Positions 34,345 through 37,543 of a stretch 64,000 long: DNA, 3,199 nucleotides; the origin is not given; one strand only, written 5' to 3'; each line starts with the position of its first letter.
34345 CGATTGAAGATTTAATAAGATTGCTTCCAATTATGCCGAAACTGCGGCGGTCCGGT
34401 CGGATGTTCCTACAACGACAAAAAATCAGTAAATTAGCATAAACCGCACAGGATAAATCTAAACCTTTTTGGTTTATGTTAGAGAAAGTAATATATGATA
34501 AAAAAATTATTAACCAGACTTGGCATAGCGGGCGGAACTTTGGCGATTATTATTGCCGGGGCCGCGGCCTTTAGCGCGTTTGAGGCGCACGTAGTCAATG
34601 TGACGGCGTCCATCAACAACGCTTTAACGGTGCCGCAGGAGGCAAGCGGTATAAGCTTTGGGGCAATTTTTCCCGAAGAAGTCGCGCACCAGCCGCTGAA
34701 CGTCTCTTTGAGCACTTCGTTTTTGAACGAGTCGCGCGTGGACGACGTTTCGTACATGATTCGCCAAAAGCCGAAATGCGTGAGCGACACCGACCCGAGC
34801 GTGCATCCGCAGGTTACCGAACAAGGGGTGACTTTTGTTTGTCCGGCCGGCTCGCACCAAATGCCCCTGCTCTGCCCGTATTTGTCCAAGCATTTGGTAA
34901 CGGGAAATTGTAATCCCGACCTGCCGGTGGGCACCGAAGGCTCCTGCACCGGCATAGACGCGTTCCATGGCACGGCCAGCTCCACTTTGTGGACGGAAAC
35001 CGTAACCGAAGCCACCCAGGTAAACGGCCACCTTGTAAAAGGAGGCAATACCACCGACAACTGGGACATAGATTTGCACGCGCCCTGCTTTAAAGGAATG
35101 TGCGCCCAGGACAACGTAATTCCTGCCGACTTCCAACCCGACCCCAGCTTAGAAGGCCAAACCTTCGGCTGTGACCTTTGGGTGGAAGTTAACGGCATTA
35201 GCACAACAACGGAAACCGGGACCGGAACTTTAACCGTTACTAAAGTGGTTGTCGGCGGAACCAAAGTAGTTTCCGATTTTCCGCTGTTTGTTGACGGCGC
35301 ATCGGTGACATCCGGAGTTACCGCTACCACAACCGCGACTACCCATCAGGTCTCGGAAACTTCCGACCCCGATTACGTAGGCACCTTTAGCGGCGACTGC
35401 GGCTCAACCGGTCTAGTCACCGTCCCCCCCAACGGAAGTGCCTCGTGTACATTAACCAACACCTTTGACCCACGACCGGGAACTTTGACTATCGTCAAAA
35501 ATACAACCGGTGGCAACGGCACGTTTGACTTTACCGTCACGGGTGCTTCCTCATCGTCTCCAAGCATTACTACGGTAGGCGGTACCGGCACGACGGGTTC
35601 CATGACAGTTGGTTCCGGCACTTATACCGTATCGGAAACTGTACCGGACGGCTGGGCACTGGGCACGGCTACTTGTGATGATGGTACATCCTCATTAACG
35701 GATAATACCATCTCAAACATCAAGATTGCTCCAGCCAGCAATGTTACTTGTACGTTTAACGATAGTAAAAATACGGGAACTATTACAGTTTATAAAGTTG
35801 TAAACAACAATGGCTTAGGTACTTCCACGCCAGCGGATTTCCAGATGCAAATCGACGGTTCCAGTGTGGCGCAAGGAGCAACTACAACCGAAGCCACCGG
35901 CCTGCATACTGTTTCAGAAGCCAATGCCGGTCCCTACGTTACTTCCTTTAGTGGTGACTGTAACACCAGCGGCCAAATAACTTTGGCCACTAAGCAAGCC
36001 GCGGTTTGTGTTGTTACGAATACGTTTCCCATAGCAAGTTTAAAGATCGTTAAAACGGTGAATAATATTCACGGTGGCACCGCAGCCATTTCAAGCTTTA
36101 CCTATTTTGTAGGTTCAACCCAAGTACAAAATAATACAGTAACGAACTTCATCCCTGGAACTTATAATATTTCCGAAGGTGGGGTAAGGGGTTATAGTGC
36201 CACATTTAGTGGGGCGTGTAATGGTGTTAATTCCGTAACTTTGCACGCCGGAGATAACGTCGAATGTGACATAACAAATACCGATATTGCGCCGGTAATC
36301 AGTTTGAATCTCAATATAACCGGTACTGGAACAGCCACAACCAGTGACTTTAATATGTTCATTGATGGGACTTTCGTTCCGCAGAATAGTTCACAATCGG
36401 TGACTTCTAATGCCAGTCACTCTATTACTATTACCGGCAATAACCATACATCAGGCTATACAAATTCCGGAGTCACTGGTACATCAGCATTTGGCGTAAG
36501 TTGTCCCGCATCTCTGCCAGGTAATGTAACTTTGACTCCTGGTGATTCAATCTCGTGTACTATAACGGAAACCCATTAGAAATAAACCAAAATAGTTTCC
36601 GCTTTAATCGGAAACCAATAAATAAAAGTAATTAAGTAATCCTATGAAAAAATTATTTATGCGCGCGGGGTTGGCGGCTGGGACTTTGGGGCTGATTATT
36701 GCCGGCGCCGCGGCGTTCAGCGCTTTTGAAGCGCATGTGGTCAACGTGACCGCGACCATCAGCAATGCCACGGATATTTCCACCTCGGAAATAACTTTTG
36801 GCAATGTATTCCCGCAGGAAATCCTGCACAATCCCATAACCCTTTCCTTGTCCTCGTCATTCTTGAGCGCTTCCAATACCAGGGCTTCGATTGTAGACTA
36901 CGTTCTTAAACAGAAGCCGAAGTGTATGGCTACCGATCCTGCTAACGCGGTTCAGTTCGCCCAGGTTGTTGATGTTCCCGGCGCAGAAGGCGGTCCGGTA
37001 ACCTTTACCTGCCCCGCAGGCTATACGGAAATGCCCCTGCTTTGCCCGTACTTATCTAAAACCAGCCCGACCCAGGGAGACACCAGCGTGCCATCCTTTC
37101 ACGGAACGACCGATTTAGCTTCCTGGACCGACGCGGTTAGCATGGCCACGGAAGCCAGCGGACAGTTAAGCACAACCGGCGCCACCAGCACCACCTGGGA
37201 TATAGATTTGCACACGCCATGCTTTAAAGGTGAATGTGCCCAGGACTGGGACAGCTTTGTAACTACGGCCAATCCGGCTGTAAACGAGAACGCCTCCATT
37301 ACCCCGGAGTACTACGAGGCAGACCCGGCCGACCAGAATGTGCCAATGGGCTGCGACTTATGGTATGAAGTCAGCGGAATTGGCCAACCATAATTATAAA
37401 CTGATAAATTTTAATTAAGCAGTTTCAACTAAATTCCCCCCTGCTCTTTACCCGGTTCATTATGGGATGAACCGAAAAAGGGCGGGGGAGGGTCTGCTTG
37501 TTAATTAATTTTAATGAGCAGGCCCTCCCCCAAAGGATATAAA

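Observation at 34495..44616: SipW signal peptidase embedded in a five-paralogue family of secreted proteins sharing a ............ N-terminal motif (TasA/camelysin-like fibre system?)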

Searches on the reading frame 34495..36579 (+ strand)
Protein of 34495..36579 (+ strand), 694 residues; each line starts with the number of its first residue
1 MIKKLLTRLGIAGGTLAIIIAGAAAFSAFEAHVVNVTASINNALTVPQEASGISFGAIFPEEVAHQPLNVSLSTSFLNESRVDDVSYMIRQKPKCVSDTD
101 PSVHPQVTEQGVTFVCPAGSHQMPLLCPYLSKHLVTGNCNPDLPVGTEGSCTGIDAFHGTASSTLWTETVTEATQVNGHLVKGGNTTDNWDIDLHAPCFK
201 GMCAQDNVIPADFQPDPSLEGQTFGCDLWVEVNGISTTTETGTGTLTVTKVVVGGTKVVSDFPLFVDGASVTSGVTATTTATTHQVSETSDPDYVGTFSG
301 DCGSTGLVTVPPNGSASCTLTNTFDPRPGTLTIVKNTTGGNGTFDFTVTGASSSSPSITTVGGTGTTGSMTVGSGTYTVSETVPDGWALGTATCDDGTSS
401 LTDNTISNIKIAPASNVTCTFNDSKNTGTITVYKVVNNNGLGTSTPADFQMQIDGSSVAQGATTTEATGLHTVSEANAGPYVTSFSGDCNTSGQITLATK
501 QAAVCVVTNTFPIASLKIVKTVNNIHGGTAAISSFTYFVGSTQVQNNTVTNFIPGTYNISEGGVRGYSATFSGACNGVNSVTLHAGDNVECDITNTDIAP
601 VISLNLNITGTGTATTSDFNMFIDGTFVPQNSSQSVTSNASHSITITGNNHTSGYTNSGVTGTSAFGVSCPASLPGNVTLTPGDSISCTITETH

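Call 3: search_protein_families(library=pfam, proteins=[window:34495-36579:+], max_evalue=0.1)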
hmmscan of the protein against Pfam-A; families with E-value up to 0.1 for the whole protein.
window:34495-36579:+ (694 aa): 2 families
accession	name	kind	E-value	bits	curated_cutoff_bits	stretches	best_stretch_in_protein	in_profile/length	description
PF19403.5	SpaA_2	-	3.9e-15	56.7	25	3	328-420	3-95/96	Prealbumin-like fold domain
PF24514.1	SpaA_4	-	6.4e-15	56.3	27.3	1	331-423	1-105/107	Prealbumin-like fold domain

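Call 4: search_protein_families(library=ncbifam, proteins=[window:34495-36579:+], max_evalue=0.1)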
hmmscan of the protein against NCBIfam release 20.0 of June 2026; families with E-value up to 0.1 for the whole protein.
window:34495-36579:+ (694 aa): 0 families

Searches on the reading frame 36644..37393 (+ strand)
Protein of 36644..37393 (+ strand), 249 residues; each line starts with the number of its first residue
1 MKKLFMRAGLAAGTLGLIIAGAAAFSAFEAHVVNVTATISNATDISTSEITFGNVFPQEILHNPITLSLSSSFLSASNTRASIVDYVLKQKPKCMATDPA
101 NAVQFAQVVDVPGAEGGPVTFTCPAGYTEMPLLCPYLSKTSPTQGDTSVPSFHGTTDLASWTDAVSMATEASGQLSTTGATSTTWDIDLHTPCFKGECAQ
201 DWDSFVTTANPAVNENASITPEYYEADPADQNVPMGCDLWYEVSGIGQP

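Call 3: search_protein_families(library=pfam, proteins=[window:36644-37393:+], max_evalue=0.1)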
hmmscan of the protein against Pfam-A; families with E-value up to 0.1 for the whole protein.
window:36644-37393:+ (249 aa): 0 families

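Call 4: search_protein_families(library=ncbifam, proteins=[window:36644-37393:+], max_evalue=0.1)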
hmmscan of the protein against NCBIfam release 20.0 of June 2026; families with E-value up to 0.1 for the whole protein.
window:36644-37393:+ (249 aa): 0 families

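Call 7: find_homologous_proteins(query=window:36644-37393:+)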
Query window:36644-37393:+ (249 aa): 295 proteins with E <= 0.001 among 1402 candidates; the best 120 are listed.
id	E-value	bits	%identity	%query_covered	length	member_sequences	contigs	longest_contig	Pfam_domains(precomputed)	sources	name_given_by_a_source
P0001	8.6e-163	558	100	100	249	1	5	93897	-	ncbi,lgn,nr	ncbi:MAG: hypothetical protein P4L74_07380 [Candidatus Doudnabacteria bacterium]|nr:hypothetical pro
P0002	2.8e-114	399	76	98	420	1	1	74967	-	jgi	jgi:hypothetical protein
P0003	3.5e-111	389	75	99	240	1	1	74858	-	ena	-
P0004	2.4e-107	376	70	99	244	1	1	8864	-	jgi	jgi:hypothetical protein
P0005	7.1e-96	339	67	100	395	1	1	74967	-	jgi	jgi:hypothetical protein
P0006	2.4e-88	314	61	97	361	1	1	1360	-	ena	-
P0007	5.7e-87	309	60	99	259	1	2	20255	-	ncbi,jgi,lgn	jgi:hypothetical protein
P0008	6.1e-87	309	60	98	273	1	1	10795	-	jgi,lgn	jgi:hypothetical protein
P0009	1.8e-86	308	60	100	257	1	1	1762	-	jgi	jgi:hypothetical protein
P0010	2.6e-83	297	60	100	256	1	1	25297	-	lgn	-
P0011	4.7e-83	297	72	80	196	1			-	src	-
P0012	4.1e-81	290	59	99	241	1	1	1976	-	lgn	-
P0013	1.5e-80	288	60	100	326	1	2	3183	-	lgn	-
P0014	2.5e-73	265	53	99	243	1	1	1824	-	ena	-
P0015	1.9e-72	262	53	100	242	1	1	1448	-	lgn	-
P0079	1.4e-43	167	42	100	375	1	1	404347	-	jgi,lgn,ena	-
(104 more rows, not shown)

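Call 14: find_encoding_contigs(protein=P0079, flank=10000, max_places=2)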
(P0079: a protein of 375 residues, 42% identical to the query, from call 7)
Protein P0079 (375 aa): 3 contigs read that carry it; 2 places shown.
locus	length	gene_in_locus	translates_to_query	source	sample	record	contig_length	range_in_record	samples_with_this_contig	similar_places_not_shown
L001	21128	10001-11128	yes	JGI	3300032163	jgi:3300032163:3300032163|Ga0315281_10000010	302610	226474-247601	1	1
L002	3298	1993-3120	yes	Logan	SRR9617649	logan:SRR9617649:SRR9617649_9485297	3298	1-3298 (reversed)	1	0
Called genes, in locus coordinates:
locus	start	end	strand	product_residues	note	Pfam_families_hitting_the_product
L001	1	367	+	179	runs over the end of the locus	PF20803:PaaX_M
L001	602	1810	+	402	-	PF00437:T2SSE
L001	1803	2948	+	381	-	PF00482:T2SSF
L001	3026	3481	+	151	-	-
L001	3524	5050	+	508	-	PF08309:LVIVD (weak)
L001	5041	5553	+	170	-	PF07963:N_methyl (weak)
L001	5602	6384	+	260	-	PF01541:GIY-YIG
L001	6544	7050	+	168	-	PF07963:N_methyl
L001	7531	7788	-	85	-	PF04226:Transgly_assoc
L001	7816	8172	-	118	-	-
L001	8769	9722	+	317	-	-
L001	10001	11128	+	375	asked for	-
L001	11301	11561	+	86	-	PF01541:GIY-YIG, PF10544:T5orf172 (weak)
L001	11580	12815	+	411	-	PF19403:SpaA_2 (faint)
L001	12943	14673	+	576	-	-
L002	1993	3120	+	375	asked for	-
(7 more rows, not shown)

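Call 16: find_related_loci(query=A2, collection=genome_contigs, flank=10000)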
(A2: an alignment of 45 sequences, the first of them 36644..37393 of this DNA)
Query A2 (249 aa) in genome_contigs; peptide patterns used: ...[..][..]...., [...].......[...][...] (x = any residue, [..] = any of these).
146 stretches matched a pattern; 120 encode a relative of the query (tblastn E <= 1e-3); the best 80 are kept; 76 distinct loci.
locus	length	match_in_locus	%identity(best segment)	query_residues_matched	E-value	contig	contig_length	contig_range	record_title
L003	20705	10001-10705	60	1-246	1e-91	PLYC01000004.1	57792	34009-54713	MAG: Candidatus Doudnabacteria bacterium isolate palsa_1336 73.20120700_P3D.308_contig_92980, whole genome shotgun seque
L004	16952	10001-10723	60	1-246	5e-87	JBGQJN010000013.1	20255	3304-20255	MAG: Candidatus Paceibacteria bacterium isolate OBJ2_061818_070_22 k141_1113294_length_20255_cov_10.0107, whole genome s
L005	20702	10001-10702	55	1-248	7e-81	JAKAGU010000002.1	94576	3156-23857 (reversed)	MAG: bacterium isolate WY2.bin63 NODE_313_length_94576_cov_1.874927, whole genome shotgun sequence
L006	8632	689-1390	51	1-249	2e-76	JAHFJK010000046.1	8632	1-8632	MAG: Candidatus Doudnabacteria bacterium isolate nzgw384 NODE_19668_length_8633_cov_3.725681, whole genome shotgun seque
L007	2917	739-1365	50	25-248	1e-68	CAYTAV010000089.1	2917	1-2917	MAG TPA_asm: uncultured Gammaproteobacteria bacterium isolate binchicken_co22_29 genome assembly, contig: NODE_31949_len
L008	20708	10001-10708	42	4-248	7e-58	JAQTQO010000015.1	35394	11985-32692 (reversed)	MAG: Patescibacteria group bacterium isolate STB_141 NODE_2527_length_35394_cov_4.055916_Sandtown_B, whole genome shotgu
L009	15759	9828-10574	42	1-249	2e-54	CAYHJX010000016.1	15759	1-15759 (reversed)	MAG TPA_asm: uncultured Candidatus Saccharibacteria bacterium isolate ERP119705_co13_219 genome assembly, contig: NODE_4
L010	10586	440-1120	44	25-249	5e-54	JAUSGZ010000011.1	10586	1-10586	MAG: bacterium isolate E14_metabat.bin.16 E14_k141_1412727, whole genome shotgun sequence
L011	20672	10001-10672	45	25-249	2e-53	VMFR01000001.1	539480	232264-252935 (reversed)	MAG: Parcubacteria group bacterium Gr01-1014_31 G01um101431_scaffold_12, whole genome shotgun sequence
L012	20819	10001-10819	40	1-246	5e-52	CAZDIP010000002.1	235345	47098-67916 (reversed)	MAG TPA_asm: uncultured Candidatus Saccharibacteria bacterium isolate SRP342105_co1_325 genome assembly, contig: NODE_45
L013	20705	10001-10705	43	17-249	4e-52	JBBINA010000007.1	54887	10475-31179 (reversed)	MAG: bacterium isolate TCS170221_bin_245 NODE_417_length_54887_cov_4.79711, whole genome shotgun sequence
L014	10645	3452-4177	43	1-249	3e-52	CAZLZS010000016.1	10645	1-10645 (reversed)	MAG TPA_asm: uncultured Candidatus Saccharibacteria bacterium isolate binchicken_co38_1305 genome assembly, contig: NODE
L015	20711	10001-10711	41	1-246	4e-52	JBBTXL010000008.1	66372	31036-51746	MAG: Patescibacteria group bacterium isolate H51-bin158_1 H51_bin158_1_000000000008, whole genome shotgun sequence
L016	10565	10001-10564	49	6-202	1e-50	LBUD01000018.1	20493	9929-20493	MAG: Parcubacteria group bacterium GW2011_GWA2_38_13 US74_C0018, whole genome shotgun sequence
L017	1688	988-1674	39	2-248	4e-52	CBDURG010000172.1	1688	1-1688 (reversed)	MAG TPA_asm: uncultured bacterium isolate SRR21487744_concoct_83 genome assembly, contig: ERZ25748493.118910, whole geno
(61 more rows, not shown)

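Call 17: predict_structure(alignment_id=A2)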
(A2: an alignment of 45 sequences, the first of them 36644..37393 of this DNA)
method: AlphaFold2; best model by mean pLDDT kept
length: 249 residues; sequences in the alignment: 45
mean_pLDDT: 93.1   pTM: 0.80
mean pLDDT of the five models: 93.1, 90.1, 89.9, 89.6, 88.2
residues with pLDDT >= 90: 202; 70-90: 36; 50-70: 11; < 50: 0
segments of 3 or more residues with pLDDT < 50: none
pLDDT, mean of each block of 10 residues (from residue 1): 76 83 65 82 93 95 98 95 98 96 94 93 98 98 98 97 98 97 98 97 98 93 98 97 94
secondary structure, 60 per line:
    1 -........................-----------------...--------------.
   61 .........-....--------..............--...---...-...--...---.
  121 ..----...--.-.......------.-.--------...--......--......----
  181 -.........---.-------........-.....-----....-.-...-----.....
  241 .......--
elements in order: H2-25 E43-45 E60-69 H71-74 E83-96 E105-107 E109-111 E120-122 E127-129 E137-140 H163-168 E171-176 E182-190 H202-209 H211-215 H221-224 E236-247

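Call 21: search_solved_structures(query=A2, max_evalue=10, show_alignments=2)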
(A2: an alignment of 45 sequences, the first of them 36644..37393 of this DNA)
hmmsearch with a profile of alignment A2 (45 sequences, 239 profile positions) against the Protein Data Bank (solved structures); distinct sequences matched with E-value up to 10: 0.

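Call 38: search_protein_representatives(alignment_id=A2)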
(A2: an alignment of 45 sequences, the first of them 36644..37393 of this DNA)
Query: 45 sequences, 239 profile positions. Proteins with E-value up to 0.001 (for the whole library): 639; up to 1e-10: 497; up to 1e-30: 283. The best 150 are listed.
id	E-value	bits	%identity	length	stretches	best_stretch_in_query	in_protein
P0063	7.7e-99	346.3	-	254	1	2-237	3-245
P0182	1.8e-96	338.6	-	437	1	1-236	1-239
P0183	4.9e-95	333.8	-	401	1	1-237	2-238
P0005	7.2e-95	333.3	-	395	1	1-236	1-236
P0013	2.9e-93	328.0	-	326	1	1-237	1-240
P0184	1.5e-91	322.4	-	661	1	1-234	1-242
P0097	2.2e-91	321.9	-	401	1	2-236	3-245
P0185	2.6e-91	321.7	-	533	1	1-237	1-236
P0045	3.7e-91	321.2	-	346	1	1-234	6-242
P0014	5.1e-91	320.7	-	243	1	2-234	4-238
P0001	7.3e-91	320.2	-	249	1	1-234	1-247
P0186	3.1e-90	318.1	-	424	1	2-236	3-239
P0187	5.1e-90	317.4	-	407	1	2-236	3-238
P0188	6.4e-90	317.1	-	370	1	1-234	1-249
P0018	9.2e-90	316.6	-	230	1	2-236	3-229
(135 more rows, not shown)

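Call 58: fold_search(model_id=the predicted structure, library=pdb)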
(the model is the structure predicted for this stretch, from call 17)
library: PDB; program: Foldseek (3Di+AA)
matches with E <= 10: 414; with E <= 0.001: 0
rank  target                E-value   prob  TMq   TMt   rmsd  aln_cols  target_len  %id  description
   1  6fvi                  9.4e-03  0.99  0.25  0.41   8.8       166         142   13  ASH / PapD-like domain of human CEP192 (PapD-like domain 7) (released 2019-03-20)
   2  8aur_A                2.3e-02  0.82  0.34  0.36  10.3       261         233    9  Cryo-EM structure of a TasA fibre (released 2022-11-30)
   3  9fxa_K                3.6e-02  0.28  0.18  0.24  14.3       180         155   11  Cryo-EM structure of the type 1 pilus rod as part of the FimI-bound usher complex (FimDHGFAnIC - body 1) (released 2025-06-04)
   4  8k2h_A                4.3e-02  0.80  0.22  0.11   6.4       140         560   14  Crystal structure of Group 2Oligosaccharide/Monosaccharide-releasing beta-N-acetylhexosaminidase NgaAt from Arabidopsi (released 2024-04-24)
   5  4ph8_A                4.3e-02  0.66  0.20  0.31  11.6       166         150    8  Crystal structure of AggA, the major subunit of aggregative adherence fimbriae type I (AAF/I) from the Escherichia col (released 2014-10-01)
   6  9bab                  5.3e-02  0.85  0.30  0.45  12.0       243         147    7  Cryo-EM of Hyper2 tube, ~27 nm diameter (released 2025-04-09)
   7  4y2l_A                6.3e-02  0.41  0.22  0.32  12.8       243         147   10  Structure of CFA/I pili major subunit CfaB trimer (released 2016-08-10)
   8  9h8b_A0               6.7e-02  0.82  0.29  0.44  10.6       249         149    6  Ex vivo cannulae fiber structure of Pyrodictium abyssi (released 2024-12-18)
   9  8k2h_B                6.7e-02  0.63  0.20  0.10   7.7       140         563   14  Crystal structure of Group 2Oligosaccharide/Monosaccharide-releasing beta-N-acetylhexosaminidase NgaAt from Arabidopsi (released 2024-04-24)
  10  6voc_B                6.7e-02  0.09  0.12  0.16  20.8       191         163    9  icosahedral symmetry reconstruction of brome mosaic virus (RNA 3+4) (released 2020-05-20)
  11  8k2i_B                7.5e-02  0.69  0.22  0.11   6.4       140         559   14  Crystal structure of Group 2 Oligosaccharide/Monosaccharide-releasing beta-N-acetylhexosaminidase NgaAt from Arabidops (released 2024-04-24)
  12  4y2l_B                9.4e-02  0.30  0.21  0.30  11.9       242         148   10  Structure of CFA/I pili major subunit CfaB trimer (released 2016-08-10)
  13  1js9_C                9.4e-02  0.08  0.12  0.15  22.3       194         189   12  Brome Mosaic Virus (released 2002-04-03)
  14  4y2n_C                9.9e-02  0.21  0.20  0.28  13.1       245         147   10  Structure of CFA/I pili major subunit CfaB trimer (released 2016-08-10)
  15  7pe1_A                9.9e-02  0.08  0.12  0.17  20.8       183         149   10  Cryo-EM structure of BMV-derived VLP expressed in E. coli and assembled in the presence of tRNA (tVLP) (released 2022-03-02)
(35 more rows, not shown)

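Call 59: search_protein_families(library=pfam, alignment_id=A2, max_evalue=10)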
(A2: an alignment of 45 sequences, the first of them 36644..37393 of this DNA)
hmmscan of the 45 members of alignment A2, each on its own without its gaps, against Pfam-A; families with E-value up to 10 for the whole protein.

A. member 1, window:36644-37393:+ (249 aa): 0 families

B. families by the number of members that match (of 45 scanned): 15 families
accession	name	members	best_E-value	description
PF11617.13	Cu-binding_MopE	2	0.031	Putative metal-binding motif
PF24647.1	Phage_blade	1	0.0091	Phage blade protein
PF20527.3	DUF6742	1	0.051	Domain of unknown function (DUF6742)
PF21955.1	CarG-like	1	0.061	Carbapenem resistance protein CarG-like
PF01925.25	TauE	1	0.069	Sulfite exporter TauE/SafE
PF12281.14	NTP_transf_8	1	0.093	Nucleotidyltransferase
PF01734.28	Patatin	1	0.12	Patatin-like phospholipase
PF11007.13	CotJA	1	0.14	Spore coat associated protein JA (CotJA)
PF14874.12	PapD-like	1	0.16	Flagellar-associated PapD-like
PF08139.17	LPAM_1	1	0.18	Prokaryotic membrane lipoprotein lipid attachment site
PF16164.10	VWA_N2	1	0.21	VWA N-terminal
PF06097.16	DUF945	1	0.23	Bacterial protein of unknown function (DUF945)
PF21895.1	MTHFR_C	1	0.24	MTHFR, SAM-binding regulatory domain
PF11347.14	CRR42-like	1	0.27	Protein CHLORORESPIRATORY REDUCTION 42-like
PF23238.1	DUF7068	1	2.2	Domain of unknown function (DUF7068)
